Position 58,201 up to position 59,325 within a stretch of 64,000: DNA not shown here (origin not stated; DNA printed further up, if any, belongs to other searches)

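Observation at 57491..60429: Modification cluster containing a BKACE (DUF849) enzyme, a NeuD/PglD-like acetyltransferase, a short DegT-like protein and a GT-like protein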

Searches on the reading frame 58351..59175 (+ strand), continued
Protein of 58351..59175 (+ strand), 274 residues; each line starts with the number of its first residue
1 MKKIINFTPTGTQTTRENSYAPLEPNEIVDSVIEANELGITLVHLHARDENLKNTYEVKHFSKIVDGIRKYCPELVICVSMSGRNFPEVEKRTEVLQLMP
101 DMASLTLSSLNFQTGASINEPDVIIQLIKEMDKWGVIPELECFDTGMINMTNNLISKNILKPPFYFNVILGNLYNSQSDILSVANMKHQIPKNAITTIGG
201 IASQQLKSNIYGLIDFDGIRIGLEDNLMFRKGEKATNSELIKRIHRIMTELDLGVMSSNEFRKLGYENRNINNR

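Call 33: find_encoding_contigs(protein=P0001, flank=10000, max_places=4)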
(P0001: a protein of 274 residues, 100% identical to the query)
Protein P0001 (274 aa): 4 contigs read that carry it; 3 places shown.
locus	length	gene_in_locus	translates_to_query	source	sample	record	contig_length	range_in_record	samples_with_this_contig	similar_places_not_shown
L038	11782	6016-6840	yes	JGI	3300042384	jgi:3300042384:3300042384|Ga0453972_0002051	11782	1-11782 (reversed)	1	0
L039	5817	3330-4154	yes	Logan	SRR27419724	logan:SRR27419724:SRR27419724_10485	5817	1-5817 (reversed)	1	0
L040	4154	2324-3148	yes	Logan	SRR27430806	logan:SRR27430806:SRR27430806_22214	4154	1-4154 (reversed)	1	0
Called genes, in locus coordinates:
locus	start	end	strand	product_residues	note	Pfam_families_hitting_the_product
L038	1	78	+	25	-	?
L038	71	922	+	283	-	-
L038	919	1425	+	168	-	-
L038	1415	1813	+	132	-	-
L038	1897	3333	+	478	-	PF13472:Lipase_GDSL_2, PF01471:PG_binding_1 (weak), PF18013:Phage_lysozyme2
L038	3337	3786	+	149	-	-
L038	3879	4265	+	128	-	-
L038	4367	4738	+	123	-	-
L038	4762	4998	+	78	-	-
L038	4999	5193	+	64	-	-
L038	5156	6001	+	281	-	-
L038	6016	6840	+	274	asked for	PF05853:BKACE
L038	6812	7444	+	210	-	PF25084:LbH_EIF2B (faint), PF25087:GMPPB_C (faint), PF00132:Hexapep, PF14602:Hexapep_2 (weak)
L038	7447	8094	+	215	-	PF01041:DegT_DnrJ_EryC1 (weak)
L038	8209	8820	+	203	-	-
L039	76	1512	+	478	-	PF13472:Lipase_GDSL_2, PF01471:PG_binding_1 (faint), PF18013:Phage_lysozyme2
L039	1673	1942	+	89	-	-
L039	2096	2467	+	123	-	-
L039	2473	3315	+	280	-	-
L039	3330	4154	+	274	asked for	PF05853:BKACE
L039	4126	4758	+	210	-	PF25084:LbH_EIF2B (faint), PF25087:GMPPB_C (faint), PF00132:Hexapep, PF14602:Hexapep_2 (weak)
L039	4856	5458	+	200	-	-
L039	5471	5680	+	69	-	-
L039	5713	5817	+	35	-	?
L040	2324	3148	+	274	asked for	PF05853:BKACE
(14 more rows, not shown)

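Call 36: find_related_loci(query=A3, collection=genome_contigs, flank=8000)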
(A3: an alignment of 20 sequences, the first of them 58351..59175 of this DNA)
Query A3 (274 aa) in genome_contigs; peptide patterns used: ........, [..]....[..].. (x = any residue, [..] = any of these).
114 stretches matched a pattern; 74 encode a relative of the query (tblastn E <= 1e-3); 74 distinct loci.
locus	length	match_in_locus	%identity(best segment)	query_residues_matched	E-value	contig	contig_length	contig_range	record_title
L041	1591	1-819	67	3-274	3e-134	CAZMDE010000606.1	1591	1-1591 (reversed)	MAG TPA_asm: uncultured Bacteroidales bacterium isolate SRP272421_co2_298 genome assembly, contig: NODE_358739_length_15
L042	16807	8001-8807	60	1-269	5e-108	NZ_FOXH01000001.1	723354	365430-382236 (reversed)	Pseudarcicella hirudinis strain E92,LMG 26720,CCM 7988, whole genome shotgun sequence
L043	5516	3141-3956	57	3-273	2e-107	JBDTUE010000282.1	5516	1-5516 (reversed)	MAG: Saprospiraceae bacterium isolate cluster3_bin.37 NODE_81635_length_5516_cov_8.453031, whole genome shotgun sequence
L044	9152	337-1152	59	2-273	7e-103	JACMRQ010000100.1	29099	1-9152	MAG: Arcicella sp. isolate LF-bin-95 FL-bin-95-contig-k141_375184, whole genome shotgun sequence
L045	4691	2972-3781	56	1-270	1e-101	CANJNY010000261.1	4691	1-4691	MAG: Prolixibacteraceae bacterium isolate RH-23may17-378 genome assembly, contig: RH-23may17-C162185, whole genome shotg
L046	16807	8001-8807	53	1-269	4e-93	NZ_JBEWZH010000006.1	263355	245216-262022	Aquirufa sp. 1-SAACH-A3 NODE_6_length_263355_cov_62.925494, whole genome shotgun sequence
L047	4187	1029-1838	46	4-270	8e-85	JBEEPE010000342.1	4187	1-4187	MAG: Verrucomicrobiota bacterium isolate dobsoncreek_2019_sw_WHONDRS-S19S_0087_B_bin.83 scaffold_957354, whole genome sh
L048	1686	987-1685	56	1-233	3e-89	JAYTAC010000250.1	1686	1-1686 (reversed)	MAG: Spirosoma sp. isolate GFS_13822 GFS_13822_249, whole genome shotgun sequence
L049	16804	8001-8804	51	4-268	1e-84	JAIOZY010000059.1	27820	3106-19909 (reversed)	MAG: Prolixibacteraceae bacterium isolate Tobar14m-G4 Tobar14m-C1029, whole genome shotgun sequence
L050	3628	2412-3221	46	4-270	4e-85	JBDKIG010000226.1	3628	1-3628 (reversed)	MAG: Verrucomicrobiota bacterium isolate greatmiami_2019_sw_WHONDRS-S19S_0099_A_bin.40 scaffold_0020542, whole genome sh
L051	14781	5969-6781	49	2-269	2e-83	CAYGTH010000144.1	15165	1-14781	MAG TPA_asm: uncultured Bacteroidia bacterium isolate ERP117304_co3_96 genome assembly, contig: NODE_5523_length_15165_c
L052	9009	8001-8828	51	2-269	1e-81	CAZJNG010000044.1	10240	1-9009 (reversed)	MAG TPA_asm: uncultured Candidatus Cloacimonadota bacterium isolate SRP241326_co2_295 genome assembly, contig: NODE_8294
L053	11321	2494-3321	47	4-274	7e-81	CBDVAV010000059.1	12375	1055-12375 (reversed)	MAG TPA_asm: uncultured bacterium isolate SRR22302374_concoct_6 genome assembly, contig: ERZ26661914.3425, whole genome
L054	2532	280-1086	43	4-269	3e-79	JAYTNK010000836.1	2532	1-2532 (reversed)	MAG: Cytophagales bacterium isolate GFS_3895 GFS_3895_835, whole genome shotgun sequence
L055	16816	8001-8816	45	2-268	9e-76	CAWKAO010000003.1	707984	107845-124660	MAG: uncultured Actinomycetes bacterium isolate MFD09779.bin.1.47 genome assembly, contig: contig_30555, whole genome sh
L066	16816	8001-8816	55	1-272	1e-96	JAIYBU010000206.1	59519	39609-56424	MAG: Cytophagaceae bacterium isolate E1_MAG_00056 pond_E1_MAG_00056_000000000069, whole genome shotgun sequence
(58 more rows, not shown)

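Call 42: search_protein_families(library=pfam, proteins=[L042:6375-7742:-, L042:9441-10163:+, L042:10171-10869:-, L042:10990-11829:+, L042:3856-6285:+, L046:5521-7419:-, L046:10103-10840:+, L046:10843-11643:+, L046:11876-13066:+, L046:13159-14343:+], max_evalue=0.001)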
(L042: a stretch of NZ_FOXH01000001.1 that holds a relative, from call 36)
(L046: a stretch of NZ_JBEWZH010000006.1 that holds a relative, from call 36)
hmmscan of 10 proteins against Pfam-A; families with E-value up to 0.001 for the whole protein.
L042:6375-7742:- (455 aa): 2 families
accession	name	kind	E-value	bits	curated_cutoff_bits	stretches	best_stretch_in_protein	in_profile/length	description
PF00083.30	Sugar_tr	-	1.5e-36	126.7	22.3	1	21-453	3-445/452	Sugar (and other) transporter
PF07690.21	MFS_1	-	4.7e-31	108.4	33.4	2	41-396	15-334/347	Major Facilitator Superfamily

L042:9441-10163:+ (240 aa): 0 families

L042:10171-10869:- (232 aa): 1 family
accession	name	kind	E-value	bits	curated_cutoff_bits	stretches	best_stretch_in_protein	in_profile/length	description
PF17784.7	Sulfotransfer_4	-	4.6e-17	63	22.8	1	27-226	1-212/215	Sulfotransferase domain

L042:10990-11829:+ (279 aa): 1 family
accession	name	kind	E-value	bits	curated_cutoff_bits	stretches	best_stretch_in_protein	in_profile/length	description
PF20125.4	DUF6515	-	2.2e-39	135.6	24.9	1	136-278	41-178/179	Family of unknown function (DUF6515)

L042:3856-6285:+ (809 aa): 3 families
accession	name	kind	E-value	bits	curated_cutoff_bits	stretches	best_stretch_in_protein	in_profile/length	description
PF16313.11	DUF4953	-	1.6e-68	231.7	24.2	1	405-713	4-314/316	Met-zincin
PF17148.9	DUF5117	-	8.2e-41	140.3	27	1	85-275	4-189/189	Domain of unknown function (DUF5117)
PF17162.9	DUF5118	-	6.5e-06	26.2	27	1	31-70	9-49/50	Domain of unknown function (DUF5118)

L046:5521-7419:- (632 aa): 3 families
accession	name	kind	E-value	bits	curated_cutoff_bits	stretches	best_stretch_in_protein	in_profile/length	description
PF02806.24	Alpha-amylase_C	-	8.1e-24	84.2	21.2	1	534-631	1-93/95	Alpha amylase, C-terminal all-beta domain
PF00128.31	Alpha-amylase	-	1.8e-18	67.5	22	2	178-253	23-95/446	Alpha amylase, catalytic domain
PF02922.24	CBM_48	-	2.1e-18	66.9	22.4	1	37-112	6-82/83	Carbohydrate-binding module 48 (Isoamylase N-terminal domain)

L046:10103-10840:+ (245 aa): 0 families

L046:10843-11643:+ (266 aa): 1 family
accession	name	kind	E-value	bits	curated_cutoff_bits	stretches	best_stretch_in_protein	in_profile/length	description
PF10997.13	Amj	-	2.6e-65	220.8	27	1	11-263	1-253/253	Alternate to MurJ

L046:11876-13066:+ (396 aa): 1 family
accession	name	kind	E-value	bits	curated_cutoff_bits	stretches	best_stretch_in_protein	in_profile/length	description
PF12833.13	HTH_18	-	2.7e-10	40.8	33.6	1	312-393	2-79/80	Helix-turn-helix domain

L046:13159-14343:+ (394 aa): 2 families
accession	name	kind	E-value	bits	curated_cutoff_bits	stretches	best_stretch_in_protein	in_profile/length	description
PF12833.13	HTH_18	-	1.3e-10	41.9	33.6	1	309-389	2-78/80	Helix-turn-helix domain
PF00165.29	HTH_AraC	-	0.00038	21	26.6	0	355-389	8-41/42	Bacterial regulatory helix-turn-helix proteins, AraC family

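Call 43: search_protein_families(library=pfam, proteins=[L055:8825-10837:+, L055:6094-7071:-, L055:10932-12137:-, L066:9395-10213:+, L066:10197-11003:+, L066:11182-13083:+, L049:6838-7986:+, L049:4538-6841:+, L053:4010-4624:+, L053:5124-6425:+], max_evalue=0.001)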
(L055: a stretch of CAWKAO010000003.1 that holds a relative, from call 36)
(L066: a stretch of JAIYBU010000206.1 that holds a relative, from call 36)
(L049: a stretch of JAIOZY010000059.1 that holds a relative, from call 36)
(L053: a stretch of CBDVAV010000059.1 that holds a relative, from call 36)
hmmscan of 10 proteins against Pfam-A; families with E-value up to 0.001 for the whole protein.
L055:8825-10837:+ (670 aa): 1 family
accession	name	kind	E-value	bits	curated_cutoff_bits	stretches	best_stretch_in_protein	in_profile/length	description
PF13946.11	DUF4214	-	1.7e-13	50.9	23.2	1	610-662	18-71/72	Domain of unknown function (DUF4214)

L055:6094-7071:- (325 aa): 3 families
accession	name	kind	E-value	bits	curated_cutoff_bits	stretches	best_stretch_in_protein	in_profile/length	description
PF09084.16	NMT1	-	6.7e-13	49.5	20.5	1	59-258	19-216/216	NMT1/THI5 like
PF13379.11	NMT1_2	-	5.8e-07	30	24.7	1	26-260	2-246/252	NMT1-like family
PF03180.19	Lipoprotein_9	-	4.6e-06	26.4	27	1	51-150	18-115/236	NlpA lipoprotein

L055:10932-12137:- (401 aa): 3 families
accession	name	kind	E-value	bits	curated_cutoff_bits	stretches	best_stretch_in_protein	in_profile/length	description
PF01041.23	DegT_DnrJ_EryC1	-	8.8e-84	282.2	19.8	1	29-390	3-359/360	DegT/DnrJ/EryC1/StrS aminotransferase family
PF00155.27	Aminotran_1_2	-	3.4e-09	36.8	19.7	1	42-176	37-189/361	Aminotransferase class I and II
PF00266.25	Aminotran_5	-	2.6e-05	23.8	21.5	1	57-178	53-181/371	Aminotransferase class-V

L066:9395-10213:+ (272 aa): 0 families

L066:10197-11003:+ (268 aa): 1 family
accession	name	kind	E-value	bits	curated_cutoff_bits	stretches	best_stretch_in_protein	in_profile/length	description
PF10997.13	Amj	-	8e-69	232.3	27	1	13-264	1-252/253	Alternate to MurJ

L066:11182-13083:+ (633 aa): 17 families
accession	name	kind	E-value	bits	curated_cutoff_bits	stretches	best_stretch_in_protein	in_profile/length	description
PF13086.12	AAA_11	-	2.9e-62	211.2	27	1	177-401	1-257/257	AAA domain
PF13087.12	AAA_12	-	6.4e-57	192.7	27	1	408-604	1-194/195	AAA domain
PF13604.12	AAA_30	-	6.3e-15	55.9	27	1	177-253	1-76/191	AAA domain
PF13245.12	AAA_19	-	1.9e-12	47.9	25.1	1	182-397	1-132/134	AAA domain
PF04851.21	ResIII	-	3.2e-11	43.9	22.5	1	177-345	3-161/164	Type III restriction enzyme, res subunit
PF01443.25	Viral_helicase1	-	5.3e-11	43.2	21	0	532-601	164-227/228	Viral superfamily 1 RNA helicase core domain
PF09848.15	SLFN-g3_helicase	-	1.2e-06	28.5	24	1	195-342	3-117/354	Schlafen group 3, DNA/RNA helicase domain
PF00580.27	UvrD-helicase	-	1.9e-06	28.2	23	1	178-322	1-122/271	UvrD/REP helicase N-terminal domain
PF00270.35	DEAD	-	3.5e-06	27.3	26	1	180-346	2-160/167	DEAD/DEAH box helicase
PF13401.12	AAA_22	-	4.9e-05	24.1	27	1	194-348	6-122/130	AAA domain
PF25199.1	nSTAND_NTPase5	-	5.7e-05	23.4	34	1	192-264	40-113/145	Novel STAND NTPase 5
PF02562.22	PhoH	-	8.4e-05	22.6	27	1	176-231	3-57/205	PhoH-like protein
PF00437.27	T2SSE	-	0.00011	21.4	24.9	1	179-226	128-173/370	Type II/IV secretion system protein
PF05127.21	NAT10_TcmA_helicase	-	0.00021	21.7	22.7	0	198-275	2-77/176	RNA cytidine acetyltransferase NAT10/TcmA, helicase domain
PF13538.12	UvrD_C_2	-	0.00023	21.4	27.4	0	549-601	2-52/52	UvrD-like helicase C-terminal domain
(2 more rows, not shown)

L049:6838-7986:+ (382 aa): 3 families
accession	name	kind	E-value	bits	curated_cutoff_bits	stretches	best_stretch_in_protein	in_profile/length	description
PF01041.23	DegT_DnrJ_EryC1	-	7.8e-78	262.6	19.8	1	13-369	5-357/360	DegT/DnrJ/EryC1/StrS aminotransferase family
PF00155.27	Aminotran_1_2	-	2.3e-07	30.8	19.7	1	44-156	59-187/361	Aminotransferase class I and II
PF00266.25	Aminotran_5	-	2.3e-05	24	21.5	1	53-160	66-181/371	Aminotransferase class-V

L049:4538-6841:+ (767 aa): 0 families

L053:4010-4624:+ (204 aa): 4 families
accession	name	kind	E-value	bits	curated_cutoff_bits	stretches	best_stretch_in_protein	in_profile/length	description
PF01041.23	DegT_DnrJ_EryC1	-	2.7e-57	195.1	19.8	1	11-202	3-193/360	DegT/DnrJ/EryC1/StrS aminotransferase family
PF00266.25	Aminotran_5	-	1.4e-07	31.2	21.5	1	49-161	62-182/371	Aminotransferase class-V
PF00155.27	Aminotran_1_2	-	1.3e-05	25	19.7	1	26-160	39-191/361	Aminotransferase class I and II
PF01276.26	OKR_DC_1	-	2.5e-05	23.7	27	1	35-158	68-207/417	Orn/Lys/Arg decarboxylase, major domain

L053:5124-6425:+ (433 aa): 1 family
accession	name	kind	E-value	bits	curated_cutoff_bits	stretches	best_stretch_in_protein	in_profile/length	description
PF01943.22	Polysacc_synt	-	7.9e-09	35.8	28.2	1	16-295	2-263/274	Polysaccharide biosynthesis protein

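Call 55: search_protein_families(library=pfam, proteins=[L031:5521-6165:+, L031:6182-6964:+, L031:6969-7382:+, L031:2663-3394:+, L029:2115-2807:+, L033:7292-7996:+, L033:3890-4594:+, L033:4606-5157:+, L033:5136-6125:+, L033:6122-7288:+], max_evalue=0.01)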
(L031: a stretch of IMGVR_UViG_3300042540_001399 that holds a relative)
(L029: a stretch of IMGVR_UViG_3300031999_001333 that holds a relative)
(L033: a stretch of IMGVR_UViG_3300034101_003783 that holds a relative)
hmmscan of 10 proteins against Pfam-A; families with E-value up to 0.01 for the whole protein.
L031:5521-6165:+ (214 aa): 1 family
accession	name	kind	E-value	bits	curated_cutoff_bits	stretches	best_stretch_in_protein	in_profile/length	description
PF00535.33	Glycos_transf_2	-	1.9e-07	31.6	23.3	1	89-141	74-125/168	Glycosyl transferase family 2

L031:6182-6964:+ (260 aa): 0 families

L031:6969-7382:+ (137 aa): 3 families
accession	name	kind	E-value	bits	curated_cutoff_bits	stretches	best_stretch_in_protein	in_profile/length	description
PF00583.31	Acetyltransf_1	-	1.6e-05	25.6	20.7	1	43-118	28-116/116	Acetyltransferase (GNAT) family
PF13508.13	Acetyltransf_7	-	5.2e-05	24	27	1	48-119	3-83/84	Acetyltransferase (GNAT) domain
PF13673.13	Acetyltransf_10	-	0.002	18.5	23.6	1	43-123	26-112/128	Acetyltransferase (GNAT) domain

L031:2663-3394:+ (243 aa): 3 families
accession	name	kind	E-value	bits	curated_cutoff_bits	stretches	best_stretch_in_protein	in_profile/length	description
PF10108.15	DNA_pol_B_exo2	-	3e-13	50.4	24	1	79-229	7-163/213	Predicted 3'-5' exonuclease related to the exonuclease domain of PolB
PF13482.12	RNase_H_2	-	0.00031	21.2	22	1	80-232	14-157/165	RNase_H superfamily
PF03104.25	DNA_pol_B_exo1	-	0.0013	18.6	23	1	100-148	136-183/242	DNA polymerase family B, exonuclease domain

L029:2115-2807:+ (230 aa): 2 families
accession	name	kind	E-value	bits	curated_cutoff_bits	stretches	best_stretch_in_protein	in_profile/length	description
PF00692.24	dUTPase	-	1e-09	38.7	22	1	73-131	6-64/129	dUTPase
PF07591.16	PT-HINT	-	0.0035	18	27.7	1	147-204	2-64/137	Pretoxin HINT domain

L033:7292-7996:+ (234 aa): 2 families
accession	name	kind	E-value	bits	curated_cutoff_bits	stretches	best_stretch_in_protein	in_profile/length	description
PF00535.33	Glycos_transf_2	-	6.1e-11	43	23.3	2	5-48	2-40/168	Glycosyl transferase family 2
PF13641.12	Glyco_tranf_2_3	-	0.0061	17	27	0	3-48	3-42/230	Glycosyltransferase like family 2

L033:3890-4594:+ (234 aa): 1 family
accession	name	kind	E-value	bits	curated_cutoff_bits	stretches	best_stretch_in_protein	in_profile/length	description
PF08889.16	WbqC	-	7.3e-67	225.8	21.3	1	8-225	1-217/218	WbqC-like protein family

L033:4606-5157:+ (183 aa): 2 families
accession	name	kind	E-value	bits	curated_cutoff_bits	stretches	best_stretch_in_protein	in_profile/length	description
PF13578.12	Methyltransf_24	-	6e-19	69.3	26.3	1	32-151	1-105/105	Methyltransferase domain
PF05711.17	TylF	-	0.0013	18.5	23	0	28-74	92-139/264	Macrocin-O-methyltransferase (TylF)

L033:5136-6125:+ (329 aa): 2 families
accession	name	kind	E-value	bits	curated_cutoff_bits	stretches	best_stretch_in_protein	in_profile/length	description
PF04041.19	Glyco_hydro_130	-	8.4e-06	25.4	26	0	258-319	63-122/320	beta-1,4-mannooligosaccharide phosphorylase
PF24793.1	GINT1_N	-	0.0081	15.7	27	0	100-181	57-128/304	Glucosamine inositolphosphorylceramide transferase 1, N-terminal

L033:6122-7288:+ (388 aa): 12 families
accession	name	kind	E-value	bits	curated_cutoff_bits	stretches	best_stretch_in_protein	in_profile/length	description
PF13489.12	Methyltransf_23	-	9.5e-15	55.1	27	1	179-334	19-162/164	Methyltransferase domain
PF00583.31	Acetyltransf_1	-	4.5e-12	46.7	20.7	1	45-129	31-116/116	Acetyltransferase (GNAT) family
PF08241.18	Methyltransf_11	-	6.8e-11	43.1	21.2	1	187-278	1-94/95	Methyltransferase domain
PF08242.18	Methyltransf_12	-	2.3e-10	41.5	30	1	187-277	1-98/98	Methyltransferase domain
PF13508.13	Acetyltransf_7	-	5.9e-09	36.6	27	1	52-130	8-83/84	Acetyltransferase (GNAT) domain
PF13649.12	Methyltransf_25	-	3.6e-08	34.4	27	1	186-266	1-89/97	Methyltransferase domain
PF13673.13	Acetyltransf_10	-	1.8e-06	28.4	23.6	1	49-132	33-110/128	Acetyltransferase (GNAT) domain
PF05401.17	NodS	-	4e-06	27.2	24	1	184-268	45-131/201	Nodulation protein S (NodS)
PF13847.12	Methyltransf_31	-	5.4e-05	23.4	27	1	182-281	3-111/145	Methyltransferase domain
PF13420.13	Acetyltransf_4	-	7.8e-05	23.2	24.3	1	44-136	46-141/155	Acetyltransferase (GNAT) domain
PF00398.26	RrnaAD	-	0.00052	19.6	24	1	180-233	29-83/263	Ribosomal RNA adenine dimethylase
PF05219.18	DREV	-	0.0016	18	26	1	177-268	89-176/265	DREV methyltransferase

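Call 75: search_protein_families(library=pfam, proteins=[L066:9395-10213:+], max_evalue=0.1)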
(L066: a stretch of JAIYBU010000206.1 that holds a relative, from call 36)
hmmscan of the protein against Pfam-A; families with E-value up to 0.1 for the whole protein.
L066:9395-10213:+ (272 aa): 0 families
